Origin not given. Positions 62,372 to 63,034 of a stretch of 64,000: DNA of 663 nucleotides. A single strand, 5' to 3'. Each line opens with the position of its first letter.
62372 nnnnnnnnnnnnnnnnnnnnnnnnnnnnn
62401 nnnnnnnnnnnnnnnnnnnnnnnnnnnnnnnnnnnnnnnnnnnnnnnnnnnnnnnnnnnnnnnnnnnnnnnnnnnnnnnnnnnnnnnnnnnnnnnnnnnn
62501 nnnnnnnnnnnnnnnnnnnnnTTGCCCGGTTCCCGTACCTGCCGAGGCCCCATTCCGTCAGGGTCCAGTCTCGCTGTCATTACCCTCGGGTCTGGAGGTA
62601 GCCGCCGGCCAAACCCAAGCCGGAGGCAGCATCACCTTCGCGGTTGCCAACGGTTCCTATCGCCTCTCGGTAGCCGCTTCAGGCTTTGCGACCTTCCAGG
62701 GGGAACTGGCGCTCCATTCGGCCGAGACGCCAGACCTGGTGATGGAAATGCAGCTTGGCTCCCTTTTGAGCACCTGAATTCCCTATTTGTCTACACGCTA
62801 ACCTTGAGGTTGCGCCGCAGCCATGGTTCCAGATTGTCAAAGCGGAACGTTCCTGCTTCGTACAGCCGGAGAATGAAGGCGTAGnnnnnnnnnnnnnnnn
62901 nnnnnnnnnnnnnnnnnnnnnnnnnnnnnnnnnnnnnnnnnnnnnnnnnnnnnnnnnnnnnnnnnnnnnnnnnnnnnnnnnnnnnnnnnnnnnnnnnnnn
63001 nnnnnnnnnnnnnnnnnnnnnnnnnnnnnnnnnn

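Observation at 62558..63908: Doc/RHH toxin-antitoxin cassette sitting between N- and C-terminal remnants of a TonB-dependent receptor, flanked by a perfect 21-bp direct repeat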

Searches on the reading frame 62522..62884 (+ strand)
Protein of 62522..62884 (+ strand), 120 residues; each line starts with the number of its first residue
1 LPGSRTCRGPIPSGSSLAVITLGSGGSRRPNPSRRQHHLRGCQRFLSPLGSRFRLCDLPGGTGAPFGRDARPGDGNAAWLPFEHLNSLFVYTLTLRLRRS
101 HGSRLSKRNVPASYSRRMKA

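Call 5: search_protein_families(library=pfam, proteins=[window:62522-62884:+], max_evalue=1)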
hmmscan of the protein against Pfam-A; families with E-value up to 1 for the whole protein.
window:62522-62884:+ (120 aa): 0 families

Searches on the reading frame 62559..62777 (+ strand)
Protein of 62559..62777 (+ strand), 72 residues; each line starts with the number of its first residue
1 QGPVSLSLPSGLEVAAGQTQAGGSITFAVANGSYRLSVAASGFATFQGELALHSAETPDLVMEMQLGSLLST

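Call 5: search_protein_families(library=pfam, proteins=[window:62559-62777:+], max_evalue=1)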
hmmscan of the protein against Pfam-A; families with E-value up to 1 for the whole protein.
window:62559-62777:+ (72 aa): 2 families
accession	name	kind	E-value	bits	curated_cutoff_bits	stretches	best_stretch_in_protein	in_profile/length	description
PF13620.12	CarboxypepD_reg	-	9.3e-05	23.2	32.3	1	13-64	28-81/82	Carboxypeptidase regulatory-like domain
PF08308.17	PEGA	-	0.0074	16.6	20.8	1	25-63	27-66/71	PEGA domain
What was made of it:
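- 62558..62763 (+): N-terminal remnant of TBDR-A: the last two thirds of the CarboxypepD_reg domain (codons ~40-109). It has no start codon and no signal peptide. Pfam PF13620 E=9.3e-5, profile positions 28-81 of 82 (call 5).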
